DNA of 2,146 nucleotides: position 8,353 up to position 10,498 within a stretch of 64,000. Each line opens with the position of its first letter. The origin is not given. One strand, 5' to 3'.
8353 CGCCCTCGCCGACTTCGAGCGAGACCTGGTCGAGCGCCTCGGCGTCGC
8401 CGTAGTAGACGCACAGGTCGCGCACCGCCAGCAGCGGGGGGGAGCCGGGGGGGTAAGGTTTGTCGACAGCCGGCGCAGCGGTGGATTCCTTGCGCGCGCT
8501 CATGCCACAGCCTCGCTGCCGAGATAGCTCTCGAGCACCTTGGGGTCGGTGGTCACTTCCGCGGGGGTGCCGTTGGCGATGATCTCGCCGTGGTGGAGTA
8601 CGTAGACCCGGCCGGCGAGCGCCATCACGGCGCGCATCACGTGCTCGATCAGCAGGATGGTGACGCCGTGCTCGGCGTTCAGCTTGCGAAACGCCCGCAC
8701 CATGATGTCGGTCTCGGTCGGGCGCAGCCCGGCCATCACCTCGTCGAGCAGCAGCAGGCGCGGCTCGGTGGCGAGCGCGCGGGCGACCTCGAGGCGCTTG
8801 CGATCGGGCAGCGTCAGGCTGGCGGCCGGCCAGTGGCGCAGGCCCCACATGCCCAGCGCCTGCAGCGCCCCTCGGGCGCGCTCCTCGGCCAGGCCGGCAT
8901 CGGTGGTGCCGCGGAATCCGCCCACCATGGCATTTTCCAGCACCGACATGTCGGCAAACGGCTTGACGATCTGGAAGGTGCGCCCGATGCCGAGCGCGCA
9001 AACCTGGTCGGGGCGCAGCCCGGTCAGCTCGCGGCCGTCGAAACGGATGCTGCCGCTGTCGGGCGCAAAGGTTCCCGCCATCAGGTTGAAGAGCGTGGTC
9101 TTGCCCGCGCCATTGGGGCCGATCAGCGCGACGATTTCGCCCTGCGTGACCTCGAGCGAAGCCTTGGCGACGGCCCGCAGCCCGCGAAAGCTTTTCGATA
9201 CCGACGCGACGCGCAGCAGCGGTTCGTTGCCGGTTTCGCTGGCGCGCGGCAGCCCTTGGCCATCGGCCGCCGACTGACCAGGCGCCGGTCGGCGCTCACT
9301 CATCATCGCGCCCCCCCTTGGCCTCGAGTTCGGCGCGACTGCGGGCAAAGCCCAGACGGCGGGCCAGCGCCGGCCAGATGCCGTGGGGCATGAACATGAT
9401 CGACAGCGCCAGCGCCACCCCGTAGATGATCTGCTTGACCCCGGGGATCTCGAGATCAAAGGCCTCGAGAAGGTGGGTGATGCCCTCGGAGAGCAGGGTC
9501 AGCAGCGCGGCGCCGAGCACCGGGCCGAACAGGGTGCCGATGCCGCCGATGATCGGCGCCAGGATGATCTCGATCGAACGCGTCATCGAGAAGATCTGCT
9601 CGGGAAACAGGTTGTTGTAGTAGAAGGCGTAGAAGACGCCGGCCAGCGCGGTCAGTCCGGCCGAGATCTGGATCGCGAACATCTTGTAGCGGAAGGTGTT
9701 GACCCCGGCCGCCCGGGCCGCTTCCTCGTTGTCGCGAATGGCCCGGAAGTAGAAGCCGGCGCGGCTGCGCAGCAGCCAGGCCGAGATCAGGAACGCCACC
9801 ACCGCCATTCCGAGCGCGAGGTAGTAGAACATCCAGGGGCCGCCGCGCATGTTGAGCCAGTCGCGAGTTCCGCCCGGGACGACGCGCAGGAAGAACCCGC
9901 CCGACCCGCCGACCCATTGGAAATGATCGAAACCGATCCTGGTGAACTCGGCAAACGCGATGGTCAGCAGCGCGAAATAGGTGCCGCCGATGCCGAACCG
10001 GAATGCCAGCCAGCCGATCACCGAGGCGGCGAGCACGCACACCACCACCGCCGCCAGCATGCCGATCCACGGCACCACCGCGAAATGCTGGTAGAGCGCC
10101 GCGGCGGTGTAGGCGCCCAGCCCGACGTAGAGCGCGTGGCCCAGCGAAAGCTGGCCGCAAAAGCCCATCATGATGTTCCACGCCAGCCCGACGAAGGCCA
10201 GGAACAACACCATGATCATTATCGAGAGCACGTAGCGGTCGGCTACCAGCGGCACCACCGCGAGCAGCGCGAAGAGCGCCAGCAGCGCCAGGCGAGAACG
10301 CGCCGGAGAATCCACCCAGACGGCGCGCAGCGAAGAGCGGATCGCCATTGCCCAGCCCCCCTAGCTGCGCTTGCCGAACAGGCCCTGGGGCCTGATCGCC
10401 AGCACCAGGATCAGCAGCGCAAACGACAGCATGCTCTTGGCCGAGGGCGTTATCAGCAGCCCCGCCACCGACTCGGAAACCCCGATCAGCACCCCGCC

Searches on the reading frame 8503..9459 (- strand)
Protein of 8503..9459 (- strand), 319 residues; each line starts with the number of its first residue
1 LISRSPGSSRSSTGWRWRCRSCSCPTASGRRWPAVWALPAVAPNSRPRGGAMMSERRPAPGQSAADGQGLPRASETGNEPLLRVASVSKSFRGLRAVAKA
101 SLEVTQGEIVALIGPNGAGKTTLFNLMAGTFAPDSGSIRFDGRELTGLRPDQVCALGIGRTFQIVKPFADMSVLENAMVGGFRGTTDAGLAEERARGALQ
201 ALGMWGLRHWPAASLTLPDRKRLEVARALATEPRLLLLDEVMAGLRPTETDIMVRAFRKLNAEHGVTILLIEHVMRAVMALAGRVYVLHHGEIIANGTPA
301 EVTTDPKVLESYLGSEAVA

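Call 92: search_protein_families(library=pfam, proteins=[window:8503-9459:-], max_evalue=0.00001)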
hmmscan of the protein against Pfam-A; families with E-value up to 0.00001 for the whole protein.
window:8503-9459:- (319 aa): 2 families
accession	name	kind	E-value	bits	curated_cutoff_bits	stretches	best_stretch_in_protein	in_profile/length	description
PF00005.33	ABC_tran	-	1.4e-26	94.1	25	1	99-242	3-136/137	ABC transporter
PF12399.14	BCA_ABC_TP_C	-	1.5e-09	37.7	25.5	1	292-317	1-26/27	Branched-chain amino acid ATP-binding cassette transporter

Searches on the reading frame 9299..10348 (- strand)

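Call 92: search_protein_families(library=pfam, proteins=[window:9299-10348:-], max_evalue=0.00001)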
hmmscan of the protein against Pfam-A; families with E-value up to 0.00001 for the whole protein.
window:9299-10348:- (350 aa): 1 family
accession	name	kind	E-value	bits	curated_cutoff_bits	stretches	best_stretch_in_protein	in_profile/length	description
PF02653.21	BPD_transp_2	-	2.3e-41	142.2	26.8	1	40-313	2-265/269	Branched-chain amino acid transport system / permease component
